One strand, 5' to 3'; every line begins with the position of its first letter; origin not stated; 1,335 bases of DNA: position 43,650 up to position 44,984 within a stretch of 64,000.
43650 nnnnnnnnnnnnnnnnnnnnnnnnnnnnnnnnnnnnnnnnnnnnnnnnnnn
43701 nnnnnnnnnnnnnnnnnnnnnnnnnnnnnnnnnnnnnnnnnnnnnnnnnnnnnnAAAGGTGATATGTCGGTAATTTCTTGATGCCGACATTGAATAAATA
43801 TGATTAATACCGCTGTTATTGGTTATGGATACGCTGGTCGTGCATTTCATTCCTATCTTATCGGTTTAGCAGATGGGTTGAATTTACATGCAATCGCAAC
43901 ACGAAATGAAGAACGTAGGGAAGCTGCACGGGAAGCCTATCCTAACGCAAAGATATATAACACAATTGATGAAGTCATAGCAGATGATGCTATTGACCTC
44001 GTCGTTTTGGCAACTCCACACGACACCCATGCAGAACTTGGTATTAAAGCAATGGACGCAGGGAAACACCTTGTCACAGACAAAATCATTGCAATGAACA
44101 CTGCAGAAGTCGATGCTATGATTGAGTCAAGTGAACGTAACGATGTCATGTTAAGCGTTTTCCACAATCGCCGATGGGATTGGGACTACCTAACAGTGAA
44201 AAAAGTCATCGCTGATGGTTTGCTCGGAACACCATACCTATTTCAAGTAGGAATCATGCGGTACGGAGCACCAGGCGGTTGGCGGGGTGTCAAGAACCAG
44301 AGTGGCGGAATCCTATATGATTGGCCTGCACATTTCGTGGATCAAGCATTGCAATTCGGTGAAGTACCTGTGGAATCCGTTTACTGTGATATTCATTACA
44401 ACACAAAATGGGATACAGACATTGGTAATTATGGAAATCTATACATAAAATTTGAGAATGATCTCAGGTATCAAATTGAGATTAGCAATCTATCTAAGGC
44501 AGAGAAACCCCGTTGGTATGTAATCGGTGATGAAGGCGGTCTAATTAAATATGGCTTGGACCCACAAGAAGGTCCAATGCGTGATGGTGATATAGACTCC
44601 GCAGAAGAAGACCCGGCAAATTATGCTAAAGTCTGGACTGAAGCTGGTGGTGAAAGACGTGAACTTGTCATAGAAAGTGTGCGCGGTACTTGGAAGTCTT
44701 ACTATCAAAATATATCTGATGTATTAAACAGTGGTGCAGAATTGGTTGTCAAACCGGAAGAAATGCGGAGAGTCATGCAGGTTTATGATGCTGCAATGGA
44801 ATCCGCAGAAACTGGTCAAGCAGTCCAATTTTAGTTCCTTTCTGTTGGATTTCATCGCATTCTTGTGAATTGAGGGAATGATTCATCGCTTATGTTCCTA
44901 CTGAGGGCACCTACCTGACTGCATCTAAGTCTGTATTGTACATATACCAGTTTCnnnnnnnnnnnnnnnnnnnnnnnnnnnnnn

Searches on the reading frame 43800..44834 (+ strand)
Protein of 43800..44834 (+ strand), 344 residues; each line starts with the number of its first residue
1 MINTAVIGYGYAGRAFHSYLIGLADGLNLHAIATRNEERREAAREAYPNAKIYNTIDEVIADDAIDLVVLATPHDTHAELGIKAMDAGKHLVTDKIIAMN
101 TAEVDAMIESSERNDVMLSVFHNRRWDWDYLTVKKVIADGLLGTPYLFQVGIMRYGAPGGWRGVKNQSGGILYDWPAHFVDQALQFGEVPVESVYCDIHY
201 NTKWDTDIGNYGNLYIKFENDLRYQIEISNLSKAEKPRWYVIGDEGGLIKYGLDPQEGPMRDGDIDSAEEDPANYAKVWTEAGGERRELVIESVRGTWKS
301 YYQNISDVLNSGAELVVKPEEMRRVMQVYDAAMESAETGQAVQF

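Call 27: search_protein_families(library=pfam, proteins=[window:43800-44834:+], max_evalue=0.001)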
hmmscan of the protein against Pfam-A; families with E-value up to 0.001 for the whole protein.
window:43800-44834:+ (344 aa): 5 families
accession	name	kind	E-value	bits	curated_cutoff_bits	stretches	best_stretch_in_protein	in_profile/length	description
PF01408.29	GFO_IDH_MocA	-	1.1e-21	78.2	24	1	2-122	1-120/120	Oxidoreductase family, NAD-binding Rossmann fold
PF22725.1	GFO_IDH_MocA_C3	-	5.3e-19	68.9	27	1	130-248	1-123/124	GFO/IDH/MocA C-terminal domain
PF02894.22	GFO_IDH_MocA_C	-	3e-18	66.8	22.9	1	134-343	1-217/218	Oxidoreductase family, C-terminal alpha/beta domain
PF03447.22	NAD_binding_3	-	1.1e-06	29.7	24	1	8-115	1-110/116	Homoserine dehydrogenase, NAD binding domain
PF01118.30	Semialdhyde_dh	-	0.00035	21.4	26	1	4-92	2-94/121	Semialdehyde dehydrogenase, NAD binding domain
